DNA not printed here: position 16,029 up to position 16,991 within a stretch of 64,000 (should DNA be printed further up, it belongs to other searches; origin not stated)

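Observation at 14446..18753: Tightly coupled operon PTPS - GTP cyclohydrolase I - SDR - FAD-linked oxidase - (seleno)redoxin, divergent from a stand-alone GTP cyclohydrolase II: candidate pterin-type cofactor or redox pathway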

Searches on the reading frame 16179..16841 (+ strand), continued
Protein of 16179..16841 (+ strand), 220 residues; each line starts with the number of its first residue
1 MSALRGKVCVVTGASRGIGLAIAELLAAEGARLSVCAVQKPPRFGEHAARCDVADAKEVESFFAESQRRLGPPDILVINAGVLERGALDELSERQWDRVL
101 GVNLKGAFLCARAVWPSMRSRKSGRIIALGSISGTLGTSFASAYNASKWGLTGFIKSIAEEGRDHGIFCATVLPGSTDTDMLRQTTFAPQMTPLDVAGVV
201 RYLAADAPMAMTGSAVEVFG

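Call 47: find_encoding_contigs(protein=P0203, flank=8000, max_places=1)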
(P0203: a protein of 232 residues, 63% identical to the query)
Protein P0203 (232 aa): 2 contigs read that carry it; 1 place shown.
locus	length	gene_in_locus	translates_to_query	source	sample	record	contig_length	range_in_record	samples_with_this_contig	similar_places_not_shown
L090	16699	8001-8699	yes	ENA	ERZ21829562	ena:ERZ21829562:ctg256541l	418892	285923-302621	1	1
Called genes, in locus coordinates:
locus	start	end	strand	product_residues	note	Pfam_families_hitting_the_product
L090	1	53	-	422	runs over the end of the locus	PF07676:PD40 (faint), PF26549:Tricorn_N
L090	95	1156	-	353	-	PF00069:Pkinase, PF07714:PK_Tyr_Ser-Thr, PF01636:APH (faint), PF03109:ABC1 (faint), PF17667:Pkinase_fungal (weak)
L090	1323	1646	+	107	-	PF14384:BrnA_antitoxin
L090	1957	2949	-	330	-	PF02754:CCG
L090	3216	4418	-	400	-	PF01565:FAD_binding_4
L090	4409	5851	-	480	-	PF01565:FAD_binding_4, PF02913:FAD-oxidase_C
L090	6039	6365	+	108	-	-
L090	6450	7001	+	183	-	PF01894:YjbQ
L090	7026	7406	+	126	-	PF01242:PTPS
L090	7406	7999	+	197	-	PF13701:DDE_Tnp_1_4 (faint), PF01227:GTP_cyclohydroI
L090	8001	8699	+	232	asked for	PF00106:adh_short, PF08659:KR, PF13561:adh_short_C2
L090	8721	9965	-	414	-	-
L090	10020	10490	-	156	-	PF01243:PNPOx_N, PF12900:Pyridox_ox_2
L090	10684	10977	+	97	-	PF07813:LTXXQ (weak)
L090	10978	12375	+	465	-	PF00206:Lyase_1, PF10397:ADSL_C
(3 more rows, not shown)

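Call 48: find_encoding_contigs(protein=P0182, flank=8000, max_places=1)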
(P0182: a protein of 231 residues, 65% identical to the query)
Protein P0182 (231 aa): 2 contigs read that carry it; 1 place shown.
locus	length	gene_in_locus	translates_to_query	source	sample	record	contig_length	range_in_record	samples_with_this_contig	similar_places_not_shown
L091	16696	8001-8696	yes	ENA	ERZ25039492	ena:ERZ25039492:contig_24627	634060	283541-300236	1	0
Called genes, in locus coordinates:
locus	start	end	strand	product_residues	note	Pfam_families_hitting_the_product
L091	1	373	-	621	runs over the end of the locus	PF12704:MacB_PCD, PF02687:FtsX, PF00005:ABC_tran, PF13304:AAA_21 (faint)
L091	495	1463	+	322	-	PF08240:ADH_N, PF00107:ADH_zinc_N, PF13602:ADH_zinc_N_2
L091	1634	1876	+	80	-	-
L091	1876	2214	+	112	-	PF02452:PemK_toxin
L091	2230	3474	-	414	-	PF12838:Fer4_7, PF13183:Fer4_8, PF13484:Fer4_16 (faint), PF13534:Fer4_17, PF02754:CCG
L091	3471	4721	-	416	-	PF01565:FAD_binding_4, PF02913:FAD-oxidase_C (faint)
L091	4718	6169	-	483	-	PF01565:FAD_binding_4, PF02913:FAD-oxidase_C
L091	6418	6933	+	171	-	PF01894:YjbQ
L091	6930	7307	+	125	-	PF01242:PTPS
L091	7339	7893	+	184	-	PF01227:GTP_cyclohydroI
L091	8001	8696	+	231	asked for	PF00106:adh_short, PF08659:KR, PF13561:adh_short_C2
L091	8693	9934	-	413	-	-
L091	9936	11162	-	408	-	PF01979:Amidohydro_1, PF07969:Amidohydro_3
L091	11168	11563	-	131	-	PF01243:PNPOx_N, PF12900:Pyridox_ox_2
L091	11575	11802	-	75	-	PF09360:zf-CDGSH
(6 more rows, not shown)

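Call 49: find_encoding_contigs(protein=P0237, flank=8000, max_places=1)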
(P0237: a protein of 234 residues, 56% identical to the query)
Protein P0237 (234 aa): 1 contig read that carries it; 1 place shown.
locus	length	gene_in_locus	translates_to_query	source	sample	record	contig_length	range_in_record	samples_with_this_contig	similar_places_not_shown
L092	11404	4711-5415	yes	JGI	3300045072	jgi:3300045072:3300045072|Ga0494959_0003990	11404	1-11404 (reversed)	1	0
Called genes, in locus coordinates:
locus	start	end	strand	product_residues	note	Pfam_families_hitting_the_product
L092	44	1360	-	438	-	-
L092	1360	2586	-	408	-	PF08308:PEGA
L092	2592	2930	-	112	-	-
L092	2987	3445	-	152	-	-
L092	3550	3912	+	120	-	PF01242:PTPS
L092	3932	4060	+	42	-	PF09969:DUF2203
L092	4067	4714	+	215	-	PF01227:GTP_cyclohydroI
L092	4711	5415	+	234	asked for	PF00106:adh_short, PF08659:KR, PF13561:adh_short_C2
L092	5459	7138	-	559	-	PF01841:Transglut_core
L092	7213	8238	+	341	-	PF02163:Peptidase_M50, PF00595:PDZ, PF13180:PDZ_2, PF17820:PDZ_6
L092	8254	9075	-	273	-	-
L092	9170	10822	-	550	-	PF06418:CTP_synth_N, PF00117:GATase, PF07722:Peptidase_C26 (weak)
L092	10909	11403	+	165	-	?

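Call 65: predict_structure(alignment_id=A6)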
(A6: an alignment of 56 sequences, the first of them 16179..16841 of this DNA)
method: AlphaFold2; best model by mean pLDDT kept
length: 220 residues; sequences in the alignment: 56
mean_pLDDT: 95.4   pTM: 0.93
mean pLDDT of the five models: 95.4, 94.6, 94.5, 94.2, 93.8
residues with pLDDT >= 90: 198; 70-90: 17; 50-70: 5; < 50: 0
segments of 3 or more residues with pLDDT < 50: none
pLDDT, mean of each block of 10 residues (from residue 1): 94 96 98 97 94 99 99 98 95 98 99 99 98 78 95 98 98 94 89 97 98 91
secondary structure, 60 per line:
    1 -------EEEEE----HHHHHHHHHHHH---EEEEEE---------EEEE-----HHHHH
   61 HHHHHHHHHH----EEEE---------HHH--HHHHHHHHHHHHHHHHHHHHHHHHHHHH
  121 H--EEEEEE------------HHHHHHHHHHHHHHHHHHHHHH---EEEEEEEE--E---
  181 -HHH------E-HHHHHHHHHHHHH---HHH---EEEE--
elements in order: E8-12 H17-28 E32-37 E47-50 H56-70 E75-78 H93-121 E124-129 H142-163 E167-174 H193-205 E215-218

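Call 67: fold_search(model_id=the predicted structure, library=pdb)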
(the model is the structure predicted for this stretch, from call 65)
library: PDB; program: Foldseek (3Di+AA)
matches with E <= 10: 2000; with E <= 0.001: 2000
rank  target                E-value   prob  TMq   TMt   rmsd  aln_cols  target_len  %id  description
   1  6t6n_A                1.2e-22  1.00  0.88  0.80   3.0       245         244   36  Crystal structure of Klebsiella pneumoniae FabG2(NADH-dependent) in complex with NADH at 2.5 A resolution (released 2020-11-18)
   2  7tzp_H                6.5e-22  1.00  0.88  0.79   3.0       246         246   35  Crystal Structure of Putataive Short-Chain Dehydrogenase/Reductase (FabG) from Klebsiella pneumoniae subsp. pneumoniae (released 2022-03-02)
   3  7tzp_A                7.4e-22  1.00  0.88  0.79   2.8       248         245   34  Crystal Structure of Putataive Short-Chain Dehydrogenase/Reductase (FabG) from Klebsiella pneumoniae subsp. pneumoniae (released 2022-03-02)
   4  6t77_A                8.8e-22  1.00  0.90  0.81   2.6       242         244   34  Crystal structure of Klebsiella pneumoniae FabG(NADPH-dependent) NADP-complex at 1.75 A resolution (released 2020-11-18)
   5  7tzp_E                9.4e-22  1.00  0.88  0.80   2.8       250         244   34  Crystal Structure of Putataive Short-Chain Dehydrogenase/Reductase (FabG) from Klebsiella pneumoniae subsp. pneumoniae (released 2022-03-02)
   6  6t6p_A                1.1e-21  1.00  0.90  0.81   2.3       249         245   34  Crystal structure of Klebsiella pneumoniae FabG2(NADH-dependent) at 1.57 A resolution (released 2020-11-18)
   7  4jro_B                1.1e-21  1.00  0.88  0.81   3.4       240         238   37  Crystal structure of 3-oxoacyl-[acyl-carrier protein]reductase (FabG)from Listeria monocytogenes in complex with NADP+ (released 2013-04-03)
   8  4jro_D                1.2e-21  1.00  0.90  0.82   3.2       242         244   37  Crystal structure of 3-oxoacyl-[acyl-carrier protein]reductase (FabG)from Listeria monocytogenes in complex with NADP+ (released 2013-04-03)
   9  7tzp_G                2.1e-21  1.00  0.89  0.79   2.8       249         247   34  Crystal Structure of Putataive Short-Chain Dehydrogenase/Reductase (FabG) from Klebsiella pneumoniae subsp. pneumoniae (released 2022-03-02)
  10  9kd1_H                2.7e-21  1.00  0.89  0.76   3.0       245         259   31  Crystal structure of Bacteroides ovatus DhuD responsible for metabolism of glycosaminoglycan (released 2025-10-29)
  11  4jro_A                2.8e-21  1.00  0.89  0.80   2.8       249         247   35  Crystal structure of 3-oxoacyl-[acyl-carrier protein]reductase (FabG)from Listeria monocytogenes in complex with NADP+ (released 2013-04-03)
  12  6t5x_A                3.0e-21  1.00  0.89  0.81   2.5       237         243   32  Crystal structure of Salmonella typhimurium FabG in complex with NADPH at 1.5 A resolution (released 2020-11-18)
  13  9kd1_C                4.1e-21  1.00  0.88  0.76   2.9       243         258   32  Crystal structure of Bacteroides ovatus DhuD responsible for metabolism of glycosaminoglycan (released 2025-10-29)
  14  9kd1_A                5.5e-21  1.00  0.88  0.76   2.9       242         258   31  Crystal structure of Bacteroides ovatus DhuD responsible for metabolism of glycosaminoglycan (released 2025-10-29)
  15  1q7b_B                6.2e-21  1.00  0.88  0.81   2.9       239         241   33  The structure of betaketoacyl-[ACP] reductase from E. coli in complex with NADP+ (released 2004-02-17)
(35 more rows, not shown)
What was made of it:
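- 16179..16841 (+): short classical SDR (220 aa) of a subfamily that is always found downstream of FolE. The AF2 model has pLDDT 95 and its top fold matches are FabG (calls 65, 67).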
